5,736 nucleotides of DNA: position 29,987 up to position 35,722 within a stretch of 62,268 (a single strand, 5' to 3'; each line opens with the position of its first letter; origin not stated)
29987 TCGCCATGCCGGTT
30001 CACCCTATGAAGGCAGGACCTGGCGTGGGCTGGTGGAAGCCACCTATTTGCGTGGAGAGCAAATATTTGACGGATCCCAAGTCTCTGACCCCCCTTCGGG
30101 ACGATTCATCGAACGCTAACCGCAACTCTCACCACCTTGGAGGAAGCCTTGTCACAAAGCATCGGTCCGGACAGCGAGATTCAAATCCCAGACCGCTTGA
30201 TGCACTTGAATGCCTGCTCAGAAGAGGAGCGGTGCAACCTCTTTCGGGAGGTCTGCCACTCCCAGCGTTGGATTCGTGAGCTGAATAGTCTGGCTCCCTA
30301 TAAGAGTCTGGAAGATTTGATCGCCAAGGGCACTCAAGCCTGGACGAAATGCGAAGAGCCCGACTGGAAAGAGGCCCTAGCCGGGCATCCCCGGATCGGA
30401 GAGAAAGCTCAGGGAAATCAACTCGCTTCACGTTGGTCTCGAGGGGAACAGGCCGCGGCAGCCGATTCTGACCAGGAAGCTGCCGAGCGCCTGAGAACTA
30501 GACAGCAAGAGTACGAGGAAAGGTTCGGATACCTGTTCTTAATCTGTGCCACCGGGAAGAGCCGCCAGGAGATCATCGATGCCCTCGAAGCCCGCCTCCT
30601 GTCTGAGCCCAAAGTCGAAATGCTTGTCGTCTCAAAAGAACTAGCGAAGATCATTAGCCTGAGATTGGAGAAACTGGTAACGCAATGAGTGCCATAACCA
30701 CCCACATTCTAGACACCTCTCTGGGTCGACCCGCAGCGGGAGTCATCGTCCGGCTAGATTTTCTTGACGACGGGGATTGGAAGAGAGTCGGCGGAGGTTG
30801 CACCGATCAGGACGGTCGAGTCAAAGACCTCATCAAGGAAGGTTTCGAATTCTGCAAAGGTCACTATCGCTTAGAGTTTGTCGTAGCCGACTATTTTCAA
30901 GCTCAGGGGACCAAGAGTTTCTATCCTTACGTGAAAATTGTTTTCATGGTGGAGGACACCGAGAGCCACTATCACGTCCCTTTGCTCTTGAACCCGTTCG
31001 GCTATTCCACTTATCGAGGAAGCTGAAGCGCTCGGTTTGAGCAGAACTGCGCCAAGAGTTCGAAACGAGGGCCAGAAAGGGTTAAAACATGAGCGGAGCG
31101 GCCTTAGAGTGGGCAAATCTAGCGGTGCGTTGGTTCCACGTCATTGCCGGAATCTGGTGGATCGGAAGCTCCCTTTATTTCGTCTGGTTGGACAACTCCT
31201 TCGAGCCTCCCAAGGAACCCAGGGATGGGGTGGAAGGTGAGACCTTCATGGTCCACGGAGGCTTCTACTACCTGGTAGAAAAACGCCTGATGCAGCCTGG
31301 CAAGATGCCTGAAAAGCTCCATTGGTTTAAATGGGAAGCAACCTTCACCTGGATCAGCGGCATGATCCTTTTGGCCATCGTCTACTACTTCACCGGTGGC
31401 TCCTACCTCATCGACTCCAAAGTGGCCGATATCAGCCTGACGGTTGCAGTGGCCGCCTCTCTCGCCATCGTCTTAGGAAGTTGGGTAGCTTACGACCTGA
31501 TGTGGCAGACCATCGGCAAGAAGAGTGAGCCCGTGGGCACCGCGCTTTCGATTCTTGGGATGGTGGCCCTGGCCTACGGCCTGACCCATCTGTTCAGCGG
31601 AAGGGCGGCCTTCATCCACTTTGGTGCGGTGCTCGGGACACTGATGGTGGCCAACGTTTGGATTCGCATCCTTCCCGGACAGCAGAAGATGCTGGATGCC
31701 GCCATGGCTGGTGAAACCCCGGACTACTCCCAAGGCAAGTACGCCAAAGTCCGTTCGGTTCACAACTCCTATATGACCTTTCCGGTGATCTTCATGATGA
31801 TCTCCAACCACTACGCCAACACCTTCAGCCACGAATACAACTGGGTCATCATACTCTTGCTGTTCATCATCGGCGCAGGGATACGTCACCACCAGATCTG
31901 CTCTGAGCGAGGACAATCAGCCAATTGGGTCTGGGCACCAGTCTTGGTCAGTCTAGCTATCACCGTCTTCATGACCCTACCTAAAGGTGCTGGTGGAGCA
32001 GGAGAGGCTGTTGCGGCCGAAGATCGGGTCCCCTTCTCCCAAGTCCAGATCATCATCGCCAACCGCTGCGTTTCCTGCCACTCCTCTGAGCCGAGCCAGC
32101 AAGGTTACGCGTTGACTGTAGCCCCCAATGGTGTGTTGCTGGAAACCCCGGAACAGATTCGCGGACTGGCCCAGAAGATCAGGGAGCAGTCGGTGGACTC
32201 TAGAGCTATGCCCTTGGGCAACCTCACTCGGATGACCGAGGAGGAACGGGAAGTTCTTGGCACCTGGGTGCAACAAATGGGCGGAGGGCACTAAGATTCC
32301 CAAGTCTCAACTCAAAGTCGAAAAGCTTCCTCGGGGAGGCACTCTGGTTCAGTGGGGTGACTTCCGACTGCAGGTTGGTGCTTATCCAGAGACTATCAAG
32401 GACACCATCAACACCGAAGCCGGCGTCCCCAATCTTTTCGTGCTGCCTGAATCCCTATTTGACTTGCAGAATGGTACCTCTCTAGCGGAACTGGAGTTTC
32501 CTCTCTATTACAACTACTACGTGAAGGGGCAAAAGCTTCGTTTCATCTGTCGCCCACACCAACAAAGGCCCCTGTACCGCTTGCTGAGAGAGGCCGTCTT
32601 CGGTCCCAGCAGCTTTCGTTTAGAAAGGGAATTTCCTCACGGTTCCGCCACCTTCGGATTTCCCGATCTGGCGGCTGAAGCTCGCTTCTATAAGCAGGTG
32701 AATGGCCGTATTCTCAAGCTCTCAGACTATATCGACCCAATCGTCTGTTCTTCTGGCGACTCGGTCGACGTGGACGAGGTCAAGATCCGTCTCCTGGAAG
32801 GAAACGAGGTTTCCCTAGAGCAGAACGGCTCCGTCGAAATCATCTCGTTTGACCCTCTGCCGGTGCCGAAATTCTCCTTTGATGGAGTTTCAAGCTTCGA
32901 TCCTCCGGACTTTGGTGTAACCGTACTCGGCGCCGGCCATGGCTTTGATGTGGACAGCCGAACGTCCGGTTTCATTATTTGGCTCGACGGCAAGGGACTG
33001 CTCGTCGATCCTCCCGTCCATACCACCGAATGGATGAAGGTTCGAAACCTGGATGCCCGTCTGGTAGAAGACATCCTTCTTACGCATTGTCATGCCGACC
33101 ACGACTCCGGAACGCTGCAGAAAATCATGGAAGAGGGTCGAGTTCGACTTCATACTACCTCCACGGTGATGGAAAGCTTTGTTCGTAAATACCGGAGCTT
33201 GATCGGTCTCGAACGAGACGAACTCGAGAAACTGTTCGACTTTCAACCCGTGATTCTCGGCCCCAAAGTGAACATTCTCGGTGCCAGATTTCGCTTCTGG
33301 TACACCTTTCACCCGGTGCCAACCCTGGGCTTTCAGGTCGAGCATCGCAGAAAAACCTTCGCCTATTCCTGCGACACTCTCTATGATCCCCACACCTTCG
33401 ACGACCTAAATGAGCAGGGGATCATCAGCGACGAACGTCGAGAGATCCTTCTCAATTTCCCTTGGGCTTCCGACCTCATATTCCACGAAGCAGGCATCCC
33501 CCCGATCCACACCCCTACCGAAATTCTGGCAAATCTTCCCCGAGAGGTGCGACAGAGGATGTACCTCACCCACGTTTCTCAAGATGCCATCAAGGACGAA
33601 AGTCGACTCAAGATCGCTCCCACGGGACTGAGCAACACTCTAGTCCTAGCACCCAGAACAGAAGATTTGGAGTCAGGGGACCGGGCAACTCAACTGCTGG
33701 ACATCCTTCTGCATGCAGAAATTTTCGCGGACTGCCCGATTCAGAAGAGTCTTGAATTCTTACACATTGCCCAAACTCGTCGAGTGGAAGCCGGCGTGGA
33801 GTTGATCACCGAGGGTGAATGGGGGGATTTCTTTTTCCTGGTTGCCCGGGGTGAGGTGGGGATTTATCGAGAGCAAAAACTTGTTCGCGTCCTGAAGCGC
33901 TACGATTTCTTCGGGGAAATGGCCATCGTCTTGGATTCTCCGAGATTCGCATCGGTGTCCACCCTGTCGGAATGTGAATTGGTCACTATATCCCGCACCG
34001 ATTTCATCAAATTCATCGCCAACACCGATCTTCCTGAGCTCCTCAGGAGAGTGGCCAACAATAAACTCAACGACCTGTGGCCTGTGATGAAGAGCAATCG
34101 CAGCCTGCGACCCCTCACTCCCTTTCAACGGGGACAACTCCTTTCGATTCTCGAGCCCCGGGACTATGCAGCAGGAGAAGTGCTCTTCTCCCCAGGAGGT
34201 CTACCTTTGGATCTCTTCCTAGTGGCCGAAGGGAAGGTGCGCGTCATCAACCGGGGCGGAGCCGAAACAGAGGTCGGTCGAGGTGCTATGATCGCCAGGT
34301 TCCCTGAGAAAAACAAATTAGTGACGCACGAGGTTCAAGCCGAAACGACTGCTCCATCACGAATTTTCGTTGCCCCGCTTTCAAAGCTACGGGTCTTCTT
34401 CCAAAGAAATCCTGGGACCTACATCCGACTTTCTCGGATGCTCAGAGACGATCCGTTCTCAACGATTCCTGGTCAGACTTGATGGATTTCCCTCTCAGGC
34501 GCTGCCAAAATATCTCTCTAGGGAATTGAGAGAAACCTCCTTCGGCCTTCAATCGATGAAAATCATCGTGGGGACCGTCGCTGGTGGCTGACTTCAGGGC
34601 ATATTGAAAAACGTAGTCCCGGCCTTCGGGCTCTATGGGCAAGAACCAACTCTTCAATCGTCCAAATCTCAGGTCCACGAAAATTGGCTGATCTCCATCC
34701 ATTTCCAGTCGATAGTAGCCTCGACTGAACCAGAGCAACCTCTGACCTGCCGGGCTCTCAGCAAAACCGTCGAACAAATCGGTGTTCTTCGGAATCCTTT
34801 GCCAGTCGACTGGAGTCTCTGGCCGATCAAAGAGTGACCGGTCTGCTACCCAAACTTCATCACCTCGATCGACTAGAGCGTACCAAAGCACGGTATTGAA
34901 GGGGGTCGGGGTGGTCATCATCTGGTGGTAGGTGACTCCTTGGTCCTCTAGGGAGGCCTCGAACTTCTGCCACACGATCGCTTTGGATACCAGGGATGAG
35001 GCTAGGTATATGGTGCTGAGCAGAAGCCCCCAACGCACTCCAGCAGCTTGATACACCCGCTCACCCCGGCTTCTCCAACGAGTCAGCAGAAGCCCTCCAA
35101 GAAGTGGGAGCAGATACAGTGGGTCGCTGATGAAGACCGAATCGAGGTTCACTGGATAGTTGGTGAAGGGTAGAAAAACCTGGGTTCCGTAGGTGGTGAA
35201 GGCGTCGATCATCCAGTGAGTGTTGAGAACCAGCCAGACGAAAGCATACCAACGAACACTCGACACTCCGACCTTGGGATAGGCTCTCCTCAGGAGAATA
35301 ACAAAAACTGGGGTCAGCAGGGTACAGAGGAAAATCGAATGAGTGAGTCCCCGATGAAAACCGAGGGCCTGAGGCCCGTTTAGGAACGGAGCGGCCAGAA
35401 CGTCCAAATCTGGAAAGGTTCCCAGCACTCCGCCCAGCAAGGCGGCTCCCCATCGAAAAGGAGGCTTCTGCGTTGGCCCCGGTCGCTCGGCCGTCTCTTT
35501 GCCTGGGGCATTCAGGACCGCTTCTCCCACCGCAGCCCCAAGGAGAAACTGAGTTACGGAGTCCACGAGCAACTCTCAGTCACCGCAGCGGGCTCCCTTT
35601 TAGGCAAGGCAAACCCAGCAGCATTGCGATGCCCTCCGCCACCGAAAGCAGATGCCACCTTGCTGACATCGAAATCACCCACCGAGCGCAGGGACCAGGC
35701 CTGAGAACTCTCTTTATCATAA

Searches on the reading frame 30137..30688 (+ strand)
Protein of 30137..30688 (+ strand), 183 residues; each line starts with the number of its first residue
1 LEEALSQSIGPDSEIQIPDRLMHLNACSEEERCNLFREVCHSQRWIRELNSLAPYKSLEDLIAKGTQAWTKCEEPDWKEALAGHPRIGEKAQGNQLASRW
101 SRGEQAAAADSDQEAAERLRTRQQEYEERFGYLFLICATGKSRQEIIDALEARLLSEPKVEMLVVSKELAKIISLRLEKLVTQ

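Call 92: search_protein_families(library=pfam, proteins=[window:30137-30688:+], max_evalue=0.001)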
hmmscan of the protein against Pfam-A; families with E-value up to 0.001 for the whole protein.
window:30137-30688:+ (183 aa): 1 family
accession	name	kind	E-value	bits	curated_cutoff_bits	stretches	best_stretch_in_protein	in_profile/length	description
PF09349.15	OHCU_decarbox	-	9.7e-42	143.6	24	1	25-178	1-155/155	OHCU decarboxylase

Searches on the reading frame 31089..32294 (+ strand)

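Call 37: search_protein_families(library=pfam, proteins=[window:31089-32294:+], max_evalue=0.0001)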
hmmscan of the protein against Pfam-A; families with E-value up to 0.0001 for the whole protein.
window:31089-32294:+ (401 aa): 1 family
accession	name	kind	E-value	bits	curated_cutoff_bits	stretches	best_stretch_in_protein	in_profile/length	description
PF06181.16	Urate_ox_N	-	3.4e-106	355.4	26.9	1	5-294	3-292/295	Urate oxidase N-terminal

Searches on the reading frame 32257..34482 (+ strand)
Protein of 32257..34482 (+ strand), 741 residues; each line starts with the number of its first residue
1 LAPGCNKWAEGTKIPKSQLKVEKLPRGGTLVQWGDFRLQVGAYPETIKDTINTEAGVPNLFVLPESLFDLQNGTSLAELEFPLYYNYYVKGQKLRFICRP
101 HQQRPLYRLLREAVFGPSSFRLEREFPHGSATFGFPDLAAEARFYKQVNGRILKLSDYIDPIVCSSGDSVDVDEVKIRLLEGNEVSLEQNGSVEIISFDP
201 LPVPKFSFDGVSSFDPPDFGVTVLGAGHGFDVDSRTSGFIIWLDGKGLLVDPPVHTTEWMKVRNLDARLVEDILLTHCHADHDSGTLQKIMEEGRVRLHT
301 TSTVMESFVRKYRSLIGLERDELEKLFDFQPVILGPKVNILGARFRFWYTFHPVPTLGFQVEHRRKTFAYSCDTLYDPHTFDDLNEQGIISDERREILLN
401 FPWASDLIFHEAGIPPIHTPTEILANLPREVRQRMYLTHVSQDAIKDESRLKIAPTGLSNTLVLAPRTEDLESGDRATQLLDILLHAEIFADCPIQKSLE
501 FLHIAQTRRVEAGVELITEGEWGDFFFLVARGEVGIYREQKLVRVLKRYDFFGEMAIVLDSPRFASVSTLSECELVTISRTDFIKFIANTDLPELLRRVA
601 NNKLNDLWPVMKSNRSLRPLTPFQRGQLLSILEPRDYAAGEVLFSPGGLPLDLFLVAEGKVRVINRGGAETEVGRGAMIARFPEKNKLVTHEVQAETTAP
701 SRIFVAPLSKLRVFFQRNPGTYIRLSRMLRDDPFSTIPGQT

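Call 37: search_protein_families(library=pfam, proteins=[window:32257-34482:+], max_evalue=0.0001)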
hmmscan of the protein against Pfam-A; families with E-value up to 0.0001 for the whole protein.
window:32257-34482:+ (741 aa): 3 families
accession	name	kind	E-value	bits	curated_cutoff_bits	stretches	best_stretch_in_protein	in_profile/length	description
PF00027.35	cNMP_binding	-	2.7e-25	88.6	27.5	2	508-589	2-88/89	Cyclic nucleotide-binding domain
PF00753.33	Lactamase_B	-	2.4e-07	31.3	22.7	1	238-383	8-159/196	Metallo-beta-lactamase superfamily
PF12706.13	Lactamase_B_2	-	1.9e-05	24.8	27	1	267-378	28-147/200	Beta-lactamase superfamily domain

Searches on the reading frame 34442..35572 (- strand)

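Call 37: search_protein_families(library=pfam, proteins=[window:34442-35572:-], max_evalue=0.0001)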
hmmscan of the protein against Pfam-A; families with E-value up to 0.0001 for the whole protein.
window:34442-35572:- (376 aa): 1 family
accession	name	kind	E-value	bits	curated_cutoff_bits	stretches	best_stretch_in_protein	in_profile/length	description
PF04307.19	YdjM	-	7e-29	101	29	1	4-198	2-174/176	YdjM inner membrane protein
